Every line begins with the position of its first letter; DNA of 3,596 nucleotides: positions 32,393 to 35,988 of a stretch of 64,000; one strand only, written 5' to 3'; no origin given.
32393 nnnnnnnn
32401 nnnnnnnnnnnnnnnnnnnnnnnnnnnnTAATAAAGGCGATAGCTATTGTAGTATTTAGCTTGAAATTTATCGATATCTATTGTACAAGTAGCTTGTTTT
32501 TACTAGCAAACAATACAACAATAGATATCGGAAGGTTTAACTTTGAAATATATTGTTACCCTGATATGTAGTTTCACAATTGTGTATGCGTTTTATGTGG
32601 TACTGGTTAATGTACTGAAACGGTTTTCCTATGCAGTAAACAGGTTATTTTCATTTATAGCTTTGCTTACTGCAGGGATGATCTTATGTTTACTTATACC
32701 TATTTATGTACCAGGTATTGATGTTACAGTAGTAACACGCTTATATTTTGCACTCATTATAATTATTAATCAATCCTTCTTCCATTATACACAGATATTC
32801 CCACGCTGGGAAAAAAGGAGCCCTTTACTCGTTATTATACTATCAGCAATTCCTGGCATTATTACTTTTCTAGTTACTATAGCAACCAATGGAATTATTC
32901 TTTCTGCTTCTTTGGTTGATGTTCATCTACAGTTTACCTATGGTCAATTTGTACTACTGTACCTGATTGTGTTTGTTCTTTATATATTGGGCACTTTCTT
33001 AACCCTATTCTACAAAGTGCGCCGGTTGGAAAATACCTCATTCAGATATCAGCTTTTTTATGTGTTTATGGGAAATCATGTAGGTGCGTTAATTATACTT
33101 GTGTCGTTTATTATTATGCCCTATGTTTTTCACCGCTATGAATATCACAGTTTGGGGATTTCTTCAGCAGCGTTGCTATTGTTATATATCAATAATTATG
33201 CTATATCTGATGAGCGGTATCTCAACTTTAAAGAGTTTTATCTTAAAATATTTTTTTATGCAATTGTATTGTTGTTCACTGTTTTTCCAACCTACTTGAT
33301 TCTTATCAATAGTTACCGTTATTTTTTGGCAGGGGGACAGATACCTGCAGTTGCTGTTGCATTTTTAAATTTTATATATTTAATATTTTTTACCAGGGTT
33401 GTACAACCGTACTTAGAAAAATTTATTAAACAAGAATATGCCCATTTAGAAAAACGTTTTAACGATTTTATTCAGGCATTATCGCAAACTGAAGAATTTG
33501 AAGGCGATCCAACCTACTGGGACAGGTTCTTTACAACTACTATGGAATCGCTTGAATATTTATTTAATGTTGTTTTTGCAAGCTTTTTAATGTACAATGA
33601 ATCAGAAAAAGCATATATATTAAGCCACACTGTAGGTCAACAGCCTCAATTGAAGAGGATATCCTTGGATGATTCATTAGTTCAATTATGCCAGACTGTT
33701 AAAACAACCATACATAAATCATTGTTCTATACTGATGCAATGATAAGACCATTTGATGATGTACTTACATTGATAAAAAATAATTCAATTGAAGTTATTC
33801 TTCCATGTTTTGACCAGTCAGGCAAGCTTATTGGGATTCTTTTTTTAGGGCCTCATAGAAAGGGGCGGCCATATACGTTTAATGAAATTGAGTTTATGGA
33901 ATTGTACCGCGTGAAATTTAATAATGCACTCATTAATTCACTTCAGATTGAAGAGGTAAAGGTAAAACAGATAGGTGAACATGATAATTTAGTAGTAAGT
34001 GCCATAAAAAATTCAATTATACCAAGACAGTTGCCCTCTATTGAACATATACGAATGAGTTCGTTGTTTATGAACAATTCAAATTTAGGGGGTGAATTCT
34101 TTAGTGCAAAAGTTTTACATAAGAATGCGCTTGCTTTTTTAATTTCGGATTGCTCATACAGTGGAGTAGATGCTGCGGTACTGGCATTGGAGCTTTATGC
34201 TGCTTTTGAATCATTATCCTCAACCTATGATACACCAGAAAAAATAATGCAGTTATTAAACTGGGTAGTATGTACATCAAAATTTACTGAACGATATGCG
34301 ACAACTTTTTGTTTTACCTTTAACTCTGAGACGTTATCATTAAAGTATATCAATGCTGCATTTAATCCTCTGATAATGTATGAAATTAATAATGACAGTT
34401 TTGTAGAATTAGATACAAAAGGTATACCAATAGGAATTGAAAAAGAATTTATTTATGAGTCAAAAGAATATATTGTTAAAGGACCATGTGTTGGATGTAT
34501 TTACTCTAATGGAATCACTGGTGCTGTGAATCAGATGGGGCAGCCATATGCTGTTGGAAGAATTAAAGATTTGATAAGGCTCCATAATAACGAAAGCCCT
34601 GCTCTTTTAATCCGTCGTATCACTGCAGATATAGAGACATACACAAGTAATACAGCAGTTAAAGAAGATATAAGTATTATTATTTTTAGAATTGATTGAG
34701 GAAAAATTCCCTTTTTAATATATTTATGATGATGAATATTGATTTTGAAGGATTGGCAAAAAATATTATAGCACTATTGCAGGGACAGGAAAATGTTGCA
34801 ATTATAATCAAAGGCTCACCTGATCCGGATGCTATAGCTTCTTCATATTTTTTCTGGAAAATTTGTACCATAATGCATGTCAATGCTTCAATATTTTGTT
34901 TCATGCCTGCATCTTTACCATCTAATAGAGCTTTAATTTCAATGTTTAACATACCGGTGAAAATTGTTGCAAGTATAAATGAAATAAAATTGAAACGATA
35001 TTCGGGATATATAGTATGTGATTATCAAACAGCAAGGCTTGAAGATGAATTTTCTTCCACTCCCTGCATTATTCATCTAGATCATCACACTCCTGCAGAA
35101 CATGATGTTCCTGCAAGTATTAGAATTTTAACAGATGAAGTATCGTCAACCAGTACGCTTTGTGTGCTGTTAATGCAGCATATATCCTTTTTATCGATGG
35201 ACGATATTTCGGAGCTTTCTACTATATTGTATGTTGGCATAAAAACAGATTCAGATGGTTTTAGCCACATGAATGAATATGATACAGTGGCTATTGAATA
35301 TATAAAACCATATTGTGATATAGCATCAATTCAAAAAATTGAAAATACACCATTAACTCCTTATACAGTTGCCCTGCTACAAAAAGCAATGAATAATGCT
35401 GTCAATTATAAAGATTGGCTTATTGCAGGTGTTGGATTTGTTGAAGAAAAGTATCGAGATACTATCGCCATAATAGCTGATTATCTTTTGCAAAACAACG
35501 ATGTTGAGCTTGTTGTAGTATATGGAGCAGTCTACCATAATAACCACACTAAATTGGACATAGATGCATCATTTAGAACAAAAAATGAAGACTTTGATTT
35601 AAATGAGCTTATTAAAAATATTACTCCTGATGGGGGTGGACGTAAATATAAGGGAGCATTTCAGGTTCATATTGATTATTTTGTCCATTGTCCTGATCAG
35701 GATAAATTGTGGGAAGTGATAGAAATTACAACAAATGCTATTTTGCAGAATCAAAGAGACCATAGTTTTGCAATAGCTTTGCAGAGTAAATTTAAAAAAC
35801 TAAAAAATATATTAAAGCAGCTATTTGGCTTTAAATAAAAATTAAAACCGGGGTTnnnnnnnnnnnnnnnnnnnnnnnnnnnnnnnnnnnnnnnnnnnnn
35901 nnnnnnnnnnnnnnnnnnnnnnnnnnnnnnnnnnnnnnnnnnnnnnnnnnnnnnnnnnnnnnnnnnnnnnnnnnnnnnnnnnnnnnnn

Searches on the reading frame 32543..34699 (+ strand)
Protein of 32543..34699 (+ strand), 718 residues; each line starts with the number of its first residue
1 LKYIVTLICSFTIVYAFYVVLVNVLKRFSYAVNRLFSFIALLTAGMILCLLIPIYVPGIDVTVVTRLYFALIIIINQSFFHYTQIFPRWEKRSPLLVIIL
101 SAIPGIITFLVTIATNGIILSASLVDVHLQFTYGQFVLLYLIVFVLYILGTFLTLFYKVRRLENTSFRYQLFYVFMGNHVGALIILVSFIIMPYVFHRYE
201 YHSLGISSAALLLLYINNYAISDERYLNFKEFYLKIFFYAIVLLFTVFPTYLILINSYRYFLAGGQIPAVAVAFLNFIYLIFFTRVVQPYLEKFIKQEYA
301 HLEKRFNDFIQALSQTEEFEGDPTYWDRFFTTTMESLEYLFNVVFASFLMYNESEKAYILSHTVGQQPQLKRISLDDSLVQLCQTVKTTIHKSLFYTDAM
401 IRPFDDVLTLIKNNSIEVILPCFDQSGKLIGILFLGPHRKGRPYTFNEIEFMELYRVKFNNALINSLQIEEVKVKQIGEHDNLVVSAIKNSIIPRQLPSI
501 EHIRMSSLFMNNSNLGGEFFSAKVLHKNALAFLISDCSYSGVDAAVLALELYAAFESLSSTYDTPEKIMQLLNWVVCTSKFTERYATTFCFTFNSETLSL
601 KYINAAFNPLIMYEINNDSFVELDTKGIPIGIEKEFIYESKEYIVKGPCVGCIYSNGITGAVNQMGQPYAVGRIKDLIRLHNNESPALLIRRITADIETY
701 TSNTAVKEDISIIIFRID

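Call 6: search_protein_families(library=pfam, proteins=[window:32543-34699:+], max_evalue=0.01)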
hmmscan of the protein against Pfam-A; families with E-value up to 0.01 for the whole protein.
window:32543-34699:+ (718 aa): 1 family
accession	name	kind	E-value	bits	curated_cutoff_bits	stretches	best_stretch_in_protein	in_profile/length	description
PF07228.17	SpoIIE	-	8.3e-23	81.8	25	1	528-717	3-191/192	Stage II sporulation protein E (SpoIIE)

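Call 7: search_protein_families(library=ncbifam, proteins=[window:32543-34699:+], max_evalue=0.01)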
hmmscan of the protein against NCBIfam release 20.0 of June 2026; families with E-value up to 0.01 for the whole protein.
window:32543-34699:+ (718 aa): 0 families

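Call 58: search_protein_families(library=padloc, proteins=[window:32543-34699:+], max_evalue=0.001)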
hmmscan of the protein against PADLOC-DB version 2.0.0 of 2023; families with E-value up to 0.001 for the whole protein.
window:32543-34699:+ (718 aa): 0 families

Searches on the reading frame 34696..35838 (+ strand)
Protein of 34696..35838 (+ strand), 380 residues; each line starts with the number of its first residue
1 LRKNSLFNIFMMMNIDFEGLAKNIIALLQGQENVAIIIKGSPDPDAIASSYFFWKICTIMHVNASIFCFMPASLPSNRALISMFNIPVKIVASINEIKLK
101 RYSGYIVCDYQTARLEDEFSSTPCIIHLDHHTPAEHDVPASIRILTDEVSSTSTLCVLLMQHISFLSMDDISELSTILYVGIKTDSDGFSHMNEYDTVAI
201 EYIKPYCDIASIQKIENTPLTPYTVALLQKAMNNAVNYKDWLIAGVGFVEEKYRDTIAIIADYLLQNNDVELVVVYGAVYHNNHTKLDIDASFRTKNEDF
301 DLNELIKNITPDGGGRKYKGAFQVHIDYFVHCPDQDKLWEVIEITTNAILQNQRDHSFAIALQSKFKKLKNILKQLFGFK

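Call 6: search_protein_families(library=pfam, proteins=[window:34696-35838:+], max_evalue=0.01)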
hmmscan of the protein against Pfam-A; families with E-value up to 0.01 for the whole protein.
window:34696-35838:+ (380 aa): 2 families
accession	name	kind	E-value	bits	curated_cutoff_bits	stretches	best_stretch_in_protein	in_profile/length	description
PF01368.27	DHH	-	8.4e-09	36.2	28.1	1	34-182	2-125/125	DHH family, N-terminal domain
PF02272.25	DHHA1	-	0.00027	21.8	25.9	1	254-318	15-77/102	DHHA1 domain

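Call 7: search_protein_families(library=ncbifam, proteins=[window:34696-35838:+], max_evalue=0.01)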
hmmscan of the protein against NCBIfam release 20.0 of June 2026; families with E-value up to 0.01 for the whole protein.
window:34696-35838:+ (380 aa): 1 family
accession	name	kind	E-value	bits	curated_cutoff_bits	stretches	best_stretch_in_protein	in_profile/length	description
NF053633.1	OlncasPapPhNrnA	equivalog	0.0086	15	350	0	124-193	106-171/317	bifunctional oligoribonuclease/PAP phosphatase NrnA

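Call 58: search_protein_families(library=padloc, proteins=[window:34696-35838:+], max_evalue=0.001)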
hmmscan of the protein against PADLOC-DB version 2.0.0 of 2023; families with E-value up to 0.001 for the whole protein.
window:34696-35838:+ (380 aa): 0 families
